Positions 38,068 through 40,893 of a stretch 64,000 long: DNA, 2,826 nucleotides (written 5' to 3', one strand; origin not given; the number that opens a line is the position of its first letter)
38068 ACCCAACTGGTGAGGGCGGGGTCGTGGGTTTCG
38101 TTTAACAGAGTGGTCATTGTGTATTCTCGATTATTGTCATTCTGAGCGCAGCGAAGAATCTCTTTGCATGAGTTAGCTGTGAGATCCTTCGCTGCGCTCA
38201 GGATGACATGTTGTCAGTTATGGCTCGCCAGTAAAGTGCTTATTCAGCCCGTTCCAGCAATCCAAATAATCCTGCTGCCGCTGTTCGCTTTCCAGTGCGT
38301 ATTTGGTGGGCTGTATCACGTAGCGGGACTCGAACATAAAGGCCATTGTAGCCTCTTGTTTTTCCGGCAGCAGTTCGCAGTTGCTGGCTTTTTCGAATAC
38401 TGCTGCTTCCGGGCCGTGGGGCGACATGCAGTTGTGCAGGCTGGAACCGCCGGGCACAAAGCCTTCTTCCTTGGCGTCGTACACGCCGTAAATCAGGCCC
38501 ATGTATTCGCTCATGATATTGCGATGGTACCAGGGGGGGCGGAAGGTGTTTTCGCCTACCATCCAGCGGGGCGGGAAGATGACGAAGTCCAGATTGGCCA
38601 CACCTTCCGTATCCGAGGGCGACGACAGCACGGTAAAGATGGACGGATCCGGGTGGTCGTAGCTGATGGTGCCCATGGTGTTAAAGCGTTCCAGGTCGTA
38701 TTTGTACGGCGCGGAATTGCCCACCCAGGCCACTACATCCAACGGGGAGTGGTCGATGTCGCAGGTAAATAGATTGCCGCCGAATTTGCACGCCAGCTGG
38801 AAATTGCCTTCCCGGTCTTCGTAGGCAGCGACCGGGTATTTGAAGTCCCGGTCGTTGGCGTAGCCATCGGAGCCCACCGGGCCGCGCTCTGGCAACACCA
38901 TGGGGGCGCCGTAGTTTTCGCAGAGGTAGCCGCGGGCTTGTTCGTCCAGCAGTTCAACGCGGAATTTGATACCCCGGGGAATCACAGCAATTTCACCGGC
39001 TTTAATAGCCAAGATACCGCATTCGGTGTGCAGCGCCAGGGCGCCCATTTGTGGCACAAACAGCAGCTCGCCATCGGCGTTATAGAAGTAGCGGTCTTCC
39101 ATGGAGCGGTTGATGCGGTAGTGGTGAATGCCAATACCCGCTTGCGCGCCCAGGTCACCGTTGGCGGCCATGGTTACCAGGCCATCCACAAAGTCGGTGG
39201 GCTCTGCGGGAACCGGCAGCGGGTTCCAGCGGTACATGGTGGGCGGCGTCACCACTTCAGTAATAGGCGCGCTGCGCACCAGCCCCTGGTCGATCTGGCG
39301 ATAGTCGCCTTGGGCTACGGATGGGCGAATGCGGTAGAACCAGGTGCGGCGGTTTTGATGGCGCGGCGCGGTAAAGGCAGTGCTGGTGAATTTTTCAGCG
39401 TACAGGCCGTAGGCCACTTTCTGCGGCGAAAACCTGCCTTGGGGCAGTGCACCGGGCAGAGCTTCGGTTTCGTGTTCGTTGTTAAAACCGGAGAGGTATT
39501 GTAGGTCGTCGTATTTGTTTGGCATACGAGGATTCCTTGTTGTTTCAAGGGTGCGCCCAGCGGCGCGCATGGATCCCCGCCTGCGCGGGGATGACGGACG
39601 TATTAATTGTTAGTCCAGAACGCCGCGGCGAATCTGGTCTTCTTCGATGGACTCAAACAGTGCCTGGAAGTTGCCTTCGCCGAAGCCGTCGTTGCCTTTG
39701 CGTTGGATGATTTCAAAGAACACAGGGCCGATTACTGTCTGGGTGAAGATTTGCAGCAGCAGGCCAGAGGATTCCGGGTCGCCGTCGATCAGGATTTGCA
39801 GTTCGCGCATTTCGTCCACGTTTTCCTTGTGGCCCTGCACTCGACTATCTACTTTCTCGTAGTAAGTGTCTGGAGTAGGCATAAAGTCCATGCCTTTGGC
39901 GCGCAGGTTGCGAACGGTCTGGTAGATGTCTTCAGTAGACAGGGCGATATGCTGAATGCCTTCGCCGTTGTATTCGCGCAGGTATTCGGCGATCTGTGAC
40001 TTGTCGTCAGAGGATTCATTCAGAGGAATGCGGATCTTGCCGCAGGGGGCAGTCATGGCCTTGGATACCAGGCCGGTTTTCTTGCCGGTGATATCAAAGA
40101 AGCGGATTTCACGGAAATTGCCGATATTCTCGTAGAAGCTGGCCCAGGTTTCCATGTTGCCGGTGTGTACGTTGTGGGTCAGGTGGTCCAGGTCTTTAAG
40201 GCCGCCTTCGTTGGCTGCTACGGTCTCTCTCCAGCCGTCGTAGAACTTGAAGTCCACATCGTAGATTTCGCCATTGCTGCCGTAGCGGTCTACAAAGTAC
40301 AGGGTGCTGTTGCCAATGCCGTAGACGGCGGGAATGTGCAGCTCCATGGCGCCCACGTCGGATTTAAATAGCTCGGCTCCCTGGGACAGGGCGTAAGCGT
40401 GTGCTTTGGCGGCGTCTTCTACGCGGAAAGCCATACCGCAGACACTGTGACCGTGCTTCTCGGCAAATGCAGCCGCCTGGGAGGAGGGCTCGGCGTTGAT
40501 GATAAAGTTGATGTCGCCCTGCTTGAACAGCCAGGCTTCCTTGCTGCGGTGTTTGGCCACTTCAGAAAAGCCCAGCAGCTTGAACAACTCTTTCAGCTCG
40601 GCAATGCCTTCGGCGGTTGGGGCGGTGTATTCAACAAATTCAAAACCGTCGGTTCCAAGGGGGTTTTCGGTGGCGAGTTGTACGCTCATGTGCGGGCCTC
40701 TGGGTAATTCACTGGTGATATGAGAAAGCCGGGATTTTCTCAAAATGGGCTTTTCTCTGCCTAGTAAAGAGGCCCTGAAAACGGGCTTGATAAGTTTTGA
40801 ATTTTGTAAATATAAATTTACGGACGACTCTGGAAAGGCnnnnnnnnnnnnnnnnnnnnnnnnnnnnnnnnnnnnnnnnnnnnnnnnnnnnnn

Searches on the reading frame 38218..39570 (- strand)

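Call 55: search_protein_families(library=pfam, proteins=[window:38218-39570:-], max_evalue=0.00001)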
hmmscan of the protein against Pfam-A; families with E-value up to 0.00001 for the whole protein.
window:38218-39570:- (450 aa): 2 families
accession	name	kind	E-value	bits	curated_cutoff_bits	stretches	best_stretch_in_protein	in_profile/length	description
PF20510.4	HgmA_N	-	1.6e-115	385.6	20.2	1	24-293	1-273/273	Homogentisate 1,2-dioxygenase N-terminal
PF04209.19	HgmA_C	-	2.3e-78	261.7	21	1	295-446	2-153/153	Homogentisate 1,2-dioxygenase C-terminal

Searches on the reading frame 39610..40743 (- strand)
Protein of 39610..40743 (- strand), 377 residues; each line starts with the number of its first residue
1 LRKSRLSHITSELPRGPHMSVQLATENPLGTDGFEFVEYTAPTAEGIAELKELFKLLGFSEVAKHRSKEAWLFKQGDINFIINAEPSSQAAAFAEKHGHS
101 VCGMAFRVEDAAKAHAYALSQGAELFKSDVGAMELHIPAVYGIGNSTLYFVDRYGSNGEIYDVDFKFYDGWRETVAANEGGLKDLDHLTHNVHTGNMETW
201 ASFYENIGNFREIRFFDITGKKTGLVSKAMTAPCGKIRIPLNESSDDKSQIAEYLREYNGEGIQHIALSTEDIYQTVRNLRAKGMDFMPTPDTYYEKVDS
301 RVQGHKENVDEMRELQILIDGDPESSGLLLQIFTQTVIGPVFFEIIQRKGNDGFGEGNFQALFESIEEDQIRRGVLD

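Call 55: search_protein_families(library=pfam, proteins=[window:39610-40743:-], max_evalue=0.00001)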
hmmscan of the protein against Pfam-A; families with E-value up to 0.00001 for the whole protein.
window:39610-40743:- (377 aa): 3 families
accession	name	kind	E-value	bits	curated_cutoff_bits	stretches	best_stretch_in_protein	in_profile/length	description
PF14696.12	Glyoxalase_5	-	1.1e-56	191.3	27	1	26-166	2-139/139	Hydroxyphenylpyruvate dioxygenase, HPPD, N-terminal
PF00903.31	Glyoxalase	-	7.6e-15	55.8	20.6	1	185-296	2-104/121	Glyoxalase/Bleomycin resistance protein/Dioxygenase superfamily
PF13669.12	Glyoxalase_4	-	5.1e-12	46.5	27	1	201-292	14-98/109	Glyoxalase/Bleomycin resistance protein/Dioxygenase superfamily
